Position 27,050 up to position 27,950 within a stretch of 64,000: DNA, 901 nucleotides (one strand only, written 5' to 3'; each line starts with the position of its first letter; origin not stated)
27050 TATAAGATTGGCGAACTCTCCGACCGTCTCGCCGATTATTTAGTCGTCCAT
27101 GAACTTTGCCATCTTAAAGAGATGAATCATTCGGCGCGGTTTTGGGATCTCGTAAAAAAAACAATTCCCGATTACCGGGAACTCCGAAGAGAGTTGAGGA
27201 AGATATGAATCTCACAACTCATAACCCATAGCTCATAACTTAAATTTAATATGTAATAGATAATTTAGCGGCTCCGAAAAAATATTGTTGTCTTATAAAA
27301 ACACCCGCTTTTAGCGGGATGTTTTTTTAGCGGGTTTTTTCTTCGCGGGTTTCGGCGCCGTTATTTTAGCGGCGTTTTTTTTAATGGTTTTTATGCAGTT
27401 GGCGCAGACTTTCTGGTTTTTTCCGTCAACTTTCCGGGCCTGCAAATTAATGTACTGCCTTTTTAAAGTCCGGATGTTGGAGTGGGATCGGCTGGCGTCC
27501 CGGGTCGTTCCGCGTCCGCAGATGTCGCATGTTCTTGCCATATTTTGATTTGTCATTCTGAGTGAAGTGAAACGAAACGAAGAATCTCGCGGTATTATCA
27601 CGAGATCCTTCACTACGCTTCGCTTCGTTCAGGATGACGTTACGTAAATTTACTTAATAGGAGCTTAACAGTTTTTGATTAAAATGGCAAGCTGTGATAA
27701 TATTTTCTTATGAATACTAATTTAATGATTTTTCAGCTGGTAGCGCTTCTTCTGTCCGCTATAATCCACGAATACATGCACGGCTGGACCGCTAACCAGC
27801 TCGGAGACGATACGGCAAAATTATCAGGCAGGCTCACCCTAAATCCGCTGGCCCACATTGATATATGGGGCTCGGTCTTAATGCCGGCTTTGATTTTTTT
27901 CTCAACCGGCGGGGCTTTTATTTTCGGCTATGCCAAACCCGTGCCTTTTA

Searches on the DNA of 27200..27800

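Call 30: search_rna_families(source=window, start=27200, end=27800, threshold=evalue, max_evalue=1)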
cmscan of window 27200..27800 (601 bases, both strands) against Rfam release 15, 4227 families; matches with E-value up to 1: 6.
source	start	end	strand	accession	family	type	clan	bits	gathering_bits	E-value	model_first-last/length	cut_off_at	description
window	27301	27382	+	RF02837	anti-hemB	Gene; sRNA;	-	26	49.5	0.00063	1-81/81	no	Burkholderia RNA 7 (anti-hemB)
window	27294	27386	+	RF02969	DUF3800-I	Gene; sRNA;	-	21.1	44.2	0.92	1-115/115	no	DUF3800-I RNA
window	27216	27383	+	RF00022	GcvB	Gene;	-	18.9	42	0.074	1-204/204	no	GcvB RNA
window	27304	27383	+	RF02676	Esr41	Gene; sRNA;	-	18.4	102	0.6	1-74/74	no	Enterohemorrhagic E. coli sRNA 41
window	27280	27383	+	RF00021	Spot_42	Gene; sRNA;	-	17.8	80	0.76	1-115/115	no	Spot 42 RNA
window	27298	27375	-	RF01394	isrK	Gene; sRNA;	-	16.1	50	0.52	1-77/77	no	isrK Hfq binding RNA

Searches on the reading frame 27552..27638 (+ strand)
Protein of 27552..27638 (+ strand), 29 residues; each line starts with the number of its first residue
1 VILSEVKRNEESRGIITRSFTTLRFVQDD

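Call 66: search_protein_families(library=pfam, proteins=[window:27552-27638:+], max_evalue=10)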
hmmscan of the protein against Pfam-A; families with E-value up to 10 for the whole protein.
seq(29 aa): 0 families

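Call 67: search_protein_families(library=ncbifam, proteins=[window:27552-27638:+], max_evalue=10)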
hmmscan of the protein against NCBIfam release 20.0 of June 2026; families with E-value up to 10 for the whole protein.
seq(29 aa): 1 family
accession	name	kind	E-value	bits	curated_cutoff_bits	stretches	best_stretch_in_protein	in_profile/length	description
NF001377.0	PRK00278.2-4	equivalog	0.073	12.2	260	1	2-26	51-75/259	indole-3-glycerol phosphate synthase TrpC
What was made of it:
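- Tried and rejected: Nothing (calls 66, 67).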
